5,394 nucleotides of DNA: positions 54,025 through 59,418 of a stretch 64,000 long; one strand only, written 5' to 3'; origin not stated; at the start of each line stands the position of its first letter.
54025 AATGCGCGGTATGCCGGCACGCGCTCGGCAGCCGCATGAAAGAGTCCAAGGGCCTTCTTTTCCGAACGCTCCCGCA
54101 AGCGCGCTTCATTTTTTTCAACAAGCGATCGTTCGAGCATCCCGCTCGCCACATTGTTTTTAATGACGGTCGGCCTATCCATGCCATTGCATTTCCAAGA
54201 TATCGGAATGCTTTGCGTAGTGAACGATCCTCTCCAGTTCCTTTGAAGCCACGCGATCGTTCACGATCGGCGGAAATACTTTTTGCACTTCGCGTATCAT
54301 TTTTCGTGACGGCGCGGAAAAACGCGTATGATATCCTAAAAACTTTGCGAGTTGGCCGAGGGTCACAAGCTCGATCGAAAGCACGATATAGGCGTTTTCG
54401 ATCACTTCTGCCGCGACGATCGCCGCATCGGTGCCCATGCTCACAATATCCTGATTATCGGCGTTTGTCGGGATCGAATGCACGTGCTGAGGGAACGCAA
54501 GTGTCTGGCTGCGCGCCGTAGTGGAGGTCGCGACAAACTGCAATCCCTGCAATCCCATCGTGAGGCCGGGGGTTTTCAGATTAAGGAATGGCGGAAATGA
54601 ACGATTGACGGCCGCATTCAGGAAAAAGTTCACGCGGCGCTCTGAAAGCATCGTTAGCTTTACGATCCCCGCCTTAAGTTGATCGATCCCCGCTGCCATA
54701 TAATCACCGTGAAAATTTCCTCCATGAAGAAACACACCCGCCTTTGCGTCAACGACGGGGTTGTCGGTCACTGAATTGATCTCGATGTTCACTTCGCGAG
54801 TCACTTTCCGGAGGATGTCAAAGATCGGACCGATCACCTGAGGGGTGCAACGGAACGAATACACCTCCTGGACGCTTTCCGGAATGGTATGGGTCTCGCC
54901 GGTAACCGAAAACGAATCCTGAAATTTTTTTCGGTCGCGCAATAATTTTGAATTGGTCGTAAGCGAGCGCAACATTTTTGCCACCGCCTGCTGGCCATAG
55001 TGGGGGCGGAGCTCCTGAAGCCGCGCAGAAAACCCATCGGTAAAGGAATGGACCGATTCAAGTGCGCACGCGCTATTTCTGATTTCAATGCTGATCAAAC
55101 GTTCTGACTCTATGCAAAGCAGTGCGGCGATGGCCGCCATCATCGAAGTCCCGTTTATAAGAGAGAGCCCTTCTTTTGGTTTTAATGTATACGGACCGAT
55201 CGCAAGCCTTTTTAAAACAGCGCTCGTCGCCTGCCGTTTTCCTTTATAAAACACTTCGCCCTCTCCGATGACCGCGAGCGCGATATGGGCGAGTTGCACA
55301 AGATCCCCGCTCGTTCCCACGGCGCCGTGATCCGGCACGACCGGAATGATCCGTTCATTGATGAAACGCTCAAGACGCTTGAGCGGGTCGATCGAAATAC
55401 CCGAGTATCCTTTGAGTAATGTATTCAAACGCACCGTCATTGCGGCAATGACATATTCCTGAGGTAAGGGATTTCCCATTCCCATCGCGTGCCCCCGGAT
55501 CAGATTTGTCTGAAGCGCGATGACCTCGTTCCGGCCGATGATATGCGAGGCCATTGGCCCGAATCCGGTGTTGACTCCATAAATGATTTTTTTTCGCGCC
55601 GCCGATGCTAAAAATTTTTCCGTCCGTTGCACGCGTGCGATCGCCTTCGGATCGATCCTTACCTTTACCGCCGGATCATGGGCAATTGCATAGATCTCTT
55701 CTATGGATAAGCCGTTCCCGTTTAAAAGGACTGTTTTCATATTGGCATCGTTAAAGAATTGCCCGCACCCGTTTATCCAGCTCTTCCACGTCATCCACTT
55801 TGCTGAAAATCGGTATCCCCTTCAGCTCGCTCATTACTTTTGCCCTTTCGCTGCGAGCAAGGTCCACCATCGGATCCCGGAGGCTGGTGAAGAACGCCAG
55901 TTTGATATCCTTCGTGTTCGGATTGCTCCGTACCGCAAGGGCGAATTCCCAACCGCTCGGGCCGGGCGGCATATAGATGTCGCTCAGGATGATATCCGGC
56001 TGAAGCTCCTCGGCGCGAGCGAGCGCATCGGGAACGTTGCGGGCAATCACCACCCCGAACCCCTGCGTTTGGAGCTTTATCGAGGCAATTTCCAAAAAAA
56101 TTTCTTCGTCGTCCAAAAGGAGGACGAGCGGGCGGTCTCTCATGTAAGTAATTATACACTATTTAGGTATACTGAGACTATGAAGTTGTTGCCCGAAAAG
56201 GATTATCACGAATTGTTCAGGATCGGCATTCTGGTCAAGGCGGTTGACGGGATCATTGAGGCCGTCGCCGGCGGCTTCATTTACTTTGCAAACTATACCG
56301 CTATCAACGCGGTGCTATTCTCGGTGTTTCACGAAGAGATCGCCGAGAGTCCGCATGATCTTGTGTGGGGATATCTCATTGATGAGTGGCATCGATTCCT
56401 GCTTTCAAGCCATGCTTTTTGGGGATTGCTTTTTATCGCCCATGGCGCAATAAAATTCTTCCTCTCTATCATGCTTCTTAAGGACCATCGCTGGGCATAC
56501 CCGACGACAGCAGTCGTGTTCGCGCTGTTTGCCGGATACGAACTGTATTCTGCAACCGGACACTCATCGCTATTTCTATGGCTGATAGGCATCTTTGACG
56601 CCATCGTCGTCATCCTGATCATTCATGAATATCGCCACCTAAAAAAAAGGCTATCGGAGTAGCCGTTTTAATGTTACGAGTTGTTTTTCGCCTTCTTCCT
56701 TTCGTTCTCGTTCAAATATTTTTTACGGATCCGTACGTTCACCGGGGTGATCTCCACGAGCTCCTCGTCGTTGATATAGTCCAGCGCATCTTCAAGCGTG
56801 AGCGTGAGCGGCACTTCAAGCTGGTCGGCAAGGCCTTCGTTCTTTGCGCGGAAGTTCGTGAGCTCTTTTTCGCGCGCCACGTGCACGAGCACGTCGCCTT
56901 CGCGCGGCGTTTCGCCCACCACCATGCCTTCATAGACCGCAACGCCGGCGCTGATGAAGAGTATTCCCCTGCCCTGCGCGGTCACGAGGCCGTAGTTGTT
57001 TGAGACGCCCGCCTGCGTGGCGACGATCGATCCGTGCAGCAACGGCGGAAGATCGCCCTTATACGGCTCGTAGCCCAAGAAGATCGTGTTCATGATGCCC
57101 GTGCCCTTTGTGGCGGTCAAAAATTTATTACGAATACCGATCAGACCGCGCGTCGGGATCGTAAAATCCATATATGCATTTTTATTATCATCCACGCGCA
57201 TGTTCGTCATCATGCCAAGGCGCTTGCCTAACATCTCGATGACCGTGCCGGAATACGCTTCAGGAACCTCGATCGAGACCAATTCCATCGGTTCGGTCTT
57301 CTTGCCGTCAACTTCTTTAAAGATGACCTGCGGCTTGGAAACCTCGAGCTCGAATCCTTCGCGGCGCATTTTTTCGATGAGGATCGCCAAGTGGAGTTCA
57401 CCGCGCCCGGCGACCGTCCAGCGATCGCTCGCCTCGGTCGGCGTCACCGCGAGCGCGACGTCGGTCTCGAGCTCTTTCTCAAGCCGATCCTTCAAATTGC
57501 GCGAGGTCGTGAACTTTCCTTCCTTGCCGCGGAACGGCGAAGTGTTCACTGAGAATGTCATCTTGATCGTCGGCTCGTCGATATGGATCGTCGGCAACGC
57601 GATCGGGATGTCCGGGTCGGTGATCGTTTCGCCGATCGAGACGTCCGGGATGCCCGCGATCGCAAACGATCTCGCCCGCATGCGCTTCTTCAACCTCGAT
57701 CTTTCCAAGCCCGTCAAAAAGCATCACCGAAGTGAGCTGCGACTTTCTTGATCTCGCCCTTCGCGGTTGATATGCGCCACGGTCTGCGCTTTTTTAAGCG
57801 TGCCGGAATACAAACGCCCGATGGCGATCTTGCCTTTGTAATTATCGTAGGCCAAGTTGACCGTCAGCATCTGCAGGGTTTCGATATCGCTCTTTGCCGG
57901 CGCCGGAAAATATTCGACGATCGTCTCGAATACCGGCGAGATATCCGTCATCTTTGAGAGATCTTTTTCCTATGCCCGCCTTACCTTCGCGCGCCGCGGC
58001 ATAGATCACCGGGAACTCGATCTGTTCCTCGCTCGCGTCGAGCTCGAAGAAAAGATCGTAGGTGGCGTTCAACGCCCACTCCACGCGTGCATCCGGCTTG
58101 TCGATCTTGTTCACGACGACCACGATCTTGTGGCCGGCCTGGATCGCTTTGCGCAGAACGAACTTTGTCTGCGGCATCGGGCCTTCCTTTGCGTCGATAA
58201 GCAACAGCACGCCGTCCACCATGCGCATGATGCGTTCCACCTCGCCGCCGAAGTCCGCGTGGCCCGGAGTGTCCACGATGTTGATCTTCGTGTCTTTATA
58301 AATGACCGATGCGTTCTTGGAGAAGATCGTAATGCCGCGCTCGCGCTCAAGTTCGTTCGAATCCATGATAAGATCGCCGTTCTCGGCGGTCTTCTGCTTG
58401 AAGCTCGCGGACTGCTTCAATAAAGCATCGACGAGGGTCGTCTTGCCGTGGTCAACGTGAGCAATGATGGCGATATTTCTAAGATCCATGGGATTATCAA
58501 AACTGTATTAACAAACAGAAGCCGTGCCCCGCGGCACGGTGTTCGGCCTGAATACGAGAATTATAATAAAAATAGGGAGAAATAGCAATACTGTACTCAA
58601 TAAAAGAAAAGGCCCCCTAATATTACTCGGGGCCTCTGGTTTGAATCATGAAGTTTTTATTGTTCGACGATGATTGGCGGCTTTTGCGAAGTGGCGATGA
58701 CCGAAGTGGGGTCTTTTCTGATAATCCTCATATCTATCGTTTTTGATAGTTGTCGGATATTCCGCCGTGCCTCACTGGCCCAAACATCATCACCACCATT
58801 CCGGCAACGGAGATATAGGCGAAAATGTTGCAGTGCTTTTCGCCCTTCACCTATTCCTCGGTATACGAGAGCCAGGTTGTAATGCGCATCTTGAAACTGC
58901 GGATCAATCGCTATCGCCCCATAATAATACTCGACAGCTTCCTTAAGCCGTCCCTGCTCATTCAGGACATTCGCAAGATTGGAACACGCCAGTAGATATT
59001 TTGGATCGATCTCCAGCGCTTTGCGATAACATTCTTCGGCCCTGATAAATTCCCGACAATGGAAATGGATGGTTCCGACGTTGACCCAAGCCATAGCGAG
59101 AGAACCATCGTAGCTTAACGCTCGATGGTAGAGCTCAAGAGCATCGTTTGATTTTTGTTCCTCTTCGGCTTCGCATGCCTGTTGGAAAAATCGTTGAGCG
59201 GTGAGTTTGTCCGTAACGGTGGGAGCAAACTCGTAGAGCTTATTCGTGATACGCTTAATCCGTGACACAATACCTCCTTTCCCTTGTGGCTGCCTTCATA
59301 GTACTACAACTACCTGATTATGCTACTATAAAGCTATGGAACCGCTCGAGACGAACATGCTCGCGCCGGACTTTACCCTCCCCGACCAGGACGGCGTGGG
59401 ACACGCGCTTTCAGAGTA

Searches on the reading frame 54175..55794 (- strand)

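Call 70: search_protein_families(library=pfam, proteins=[window:54175-55794:-], max_evalue=0.00001)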
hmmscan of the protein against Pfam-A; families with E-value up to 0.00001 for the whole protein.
window:54175-55794:- (539 aa): 1 family
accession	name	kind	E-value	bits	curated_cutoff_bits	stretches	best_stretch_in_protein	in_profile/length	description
PF00221.24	Lyase_aromatic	-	1.7e-150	502.2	27.3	1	29-504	1-465/466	Aromatic amino acid lyase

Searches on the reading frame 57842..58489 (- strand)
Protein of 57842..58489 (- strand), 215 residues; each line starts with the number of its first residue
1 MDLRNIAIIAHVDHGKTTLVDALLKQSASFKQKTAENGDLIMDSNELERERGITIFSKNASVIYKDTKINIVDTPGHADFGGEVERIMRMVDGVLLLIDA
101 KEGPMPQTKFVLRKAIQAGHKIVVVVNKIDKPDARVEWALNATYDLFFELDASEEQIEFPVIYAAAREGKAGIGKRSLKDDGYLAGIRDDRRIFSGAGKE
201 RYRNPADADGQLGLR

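Call 70: search_protein_families(library=pfam, proteins=[window:57842-58489:-], max_evalue=0.00001)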
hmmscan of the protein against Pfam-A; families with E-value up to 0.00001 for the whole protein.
window:57842-58489:- (215 aa): 2 families
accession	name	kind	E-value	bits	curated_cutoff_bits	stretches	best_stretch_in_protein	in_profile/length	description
PF00009.33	GTP_EFTU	-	3.1e-55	187.1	26.5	1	2-170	2-173/188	Elongation factor Tu GTP binding domain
PF01926.29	MMR_HSR1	-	7.4e-09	36.2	21.9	1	6-128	2-113/113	50S ribosome-binding GTPase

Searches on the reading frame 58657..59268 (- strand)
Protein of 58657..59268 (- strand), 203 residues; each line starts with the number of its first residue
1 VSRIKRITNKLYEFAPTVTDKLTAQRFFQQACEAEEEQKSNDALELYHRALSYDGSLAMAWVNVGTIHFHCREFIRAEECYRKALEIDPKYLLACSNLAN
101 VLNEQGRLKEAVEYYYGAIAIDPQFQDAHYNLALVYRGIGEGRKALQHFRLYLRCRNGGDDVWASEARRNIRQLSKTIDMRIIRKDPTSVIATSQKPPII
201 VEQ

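Call 70: search_protein_families(library=pfam, proteins=[window:58657-59268:-], max_evalue=0.00001)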
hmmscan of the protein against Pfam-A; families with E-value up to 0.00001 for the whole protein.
window:58657-59268:- (203 aa): 12 families
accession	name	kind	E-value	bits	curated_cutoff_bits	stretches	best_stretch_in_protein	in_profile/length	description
PF00515.34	TPR_1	-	1.4e-21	75.8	27.8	2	58-91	1-34/34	Tetratricopeptide repeat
PF07719.23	TPR_2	-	7.8e-16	57.3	27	1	58-91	1-34/34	Tetratricopeptide repeat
PF13414.12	TPR_11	-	1.3e-15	57.2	26.8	1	100-136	2-38/42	TPR repeat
PF13431.12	TPR_17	-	4.8e-14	51.8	24.4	0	80-112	1-33/34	Tetratricopeptide repeat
PF13424.12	TPR_12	-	8.2e-14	52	30.1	2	57-123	2-76/77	Tetratricopeptide repeat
PF13181.12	TPR_8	-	1.1e-13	50.5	25.7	0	60-91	3-34/34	Tetratricopeptide repeat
PF13432.12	TPR_16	-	5.2e-12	46.4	32.7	0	76-124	15-63/65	Tetratricopeptide repeat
PF14559.12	TPR_19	-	3.4e-11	43.7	25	1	104-164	3-63/68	Tetratricopeptide repeat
PF13374.12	TPR_10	-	1e-10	41.7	27.5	0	94-121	4-31/42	Tetratricopeptide repeat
PF13176.12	TPR_7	-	1.9e-10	40.4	27.9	0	94-127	1-34/36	Tetratricopeptide repeat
PF13428.12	TPR_14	-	5.6e-10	39.3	23.5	0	98-133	7-42/44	Tetratricopeptide repeat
PF24575.1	TPR_Slam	-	6.5e-07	30.2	35.2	0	81-135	38-90/104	Surface lipoprotein assembly modifier, N-terminal TPR repeats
